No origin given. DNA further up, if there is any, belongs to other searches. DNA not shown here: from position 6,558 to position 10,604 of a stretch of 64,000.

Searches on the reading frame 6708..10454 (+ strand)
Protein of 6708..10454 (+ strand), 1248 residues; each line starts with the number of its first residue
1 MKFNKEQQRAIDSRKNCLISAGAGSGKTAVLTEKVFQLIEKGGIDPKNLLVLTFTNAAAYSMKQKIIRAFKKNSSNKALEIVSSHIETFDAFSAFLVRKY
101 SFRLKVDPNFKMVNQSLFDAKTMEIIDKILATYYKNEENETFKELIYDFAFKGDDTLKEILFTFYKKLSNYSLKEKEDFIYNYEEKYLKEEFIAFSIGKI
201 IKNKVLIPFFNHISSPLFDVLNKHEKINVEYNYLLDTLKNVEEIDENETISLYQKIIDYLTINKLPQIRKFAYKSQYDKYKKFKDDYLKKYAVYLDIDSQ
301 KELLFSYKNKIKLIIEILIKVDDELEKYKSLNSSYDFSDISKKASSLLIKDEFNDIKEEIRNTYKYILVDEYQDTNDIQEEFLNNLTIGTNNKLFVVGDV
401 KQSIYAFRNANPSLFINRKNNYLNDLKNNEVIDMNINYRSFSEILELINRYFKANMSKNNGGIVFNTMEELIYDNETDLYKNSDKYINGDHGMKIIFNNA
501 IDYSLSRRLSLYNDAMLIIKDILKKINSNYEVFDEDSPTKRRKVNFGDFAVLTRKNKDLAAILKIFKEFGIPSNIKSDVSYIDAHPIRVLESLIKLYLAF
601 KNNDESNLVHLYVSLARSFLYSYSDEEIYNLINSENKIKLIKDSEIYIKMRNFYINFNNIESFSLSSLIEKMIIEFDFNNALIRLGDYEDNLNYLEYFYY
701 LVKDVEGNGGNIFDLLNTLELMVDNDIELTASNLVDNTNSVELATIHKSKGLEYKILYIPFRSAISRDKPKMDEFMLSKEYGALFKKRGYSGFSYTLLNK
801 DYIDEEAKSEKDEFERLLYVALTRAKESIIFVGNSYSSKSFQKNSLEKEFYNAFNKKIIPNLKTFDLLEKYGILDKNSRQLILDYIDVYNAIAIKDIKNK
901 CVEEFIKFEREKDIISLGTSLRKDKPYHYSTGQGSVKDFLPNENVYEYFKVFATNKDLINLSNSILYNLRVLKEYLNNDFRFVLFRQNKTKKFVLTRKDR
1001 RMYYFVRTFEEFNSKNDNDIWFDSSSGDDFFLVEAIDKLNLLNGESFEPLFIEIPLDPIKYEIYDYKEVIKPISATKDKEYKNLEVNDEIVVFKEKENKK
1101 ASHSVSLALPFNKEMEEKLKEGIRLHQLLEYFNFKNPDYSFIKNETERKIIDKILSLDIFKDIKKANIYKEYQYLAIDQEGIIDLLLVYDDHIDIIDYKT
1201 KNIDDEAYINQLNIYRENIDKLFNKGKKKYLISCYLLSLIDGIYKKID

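Call 57: search_protein_families(library=pfam, proteins=[window:6708-10454:+], max_evalue=0.001)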
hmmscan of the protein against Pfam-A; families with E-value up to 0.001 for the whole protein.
window:6708-10454:+ (1248 aa): 7 families
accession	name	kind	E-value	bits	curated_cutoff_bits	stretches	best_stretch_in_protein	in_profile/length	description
PF00580.27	UvrD-helicase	-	3.4e-51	175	23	2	4-186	2-179/271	UvrD/REP helicase N-terminal domain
PF13245.12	AAA_19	-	1.3e-17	64.7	25.1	1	8-408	2-134/134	AAA domain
PF13361.12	UvrD_C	-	2.4e-16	60.6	25.6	1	432-831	1-345/350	UvrD-like helicase C-terminal domain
PF13538.12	UvrD_C_2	-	5.3e-07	29.8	27.4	0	810-831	30-51/52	UvrD-like helicase C-terminal domain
PF01443.25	Viral_helicase1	-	5e-05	23.7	21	0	811-832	206-227/228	Viral superfamily 1 RNA helicase core domain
PF13087.12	AAA_12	-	0.00077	19.5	27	0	816-835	175-194/195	AAA domain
PF13604.12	AAA_30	-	0.00079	19.7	27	0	4-65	3-65/191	AAA domain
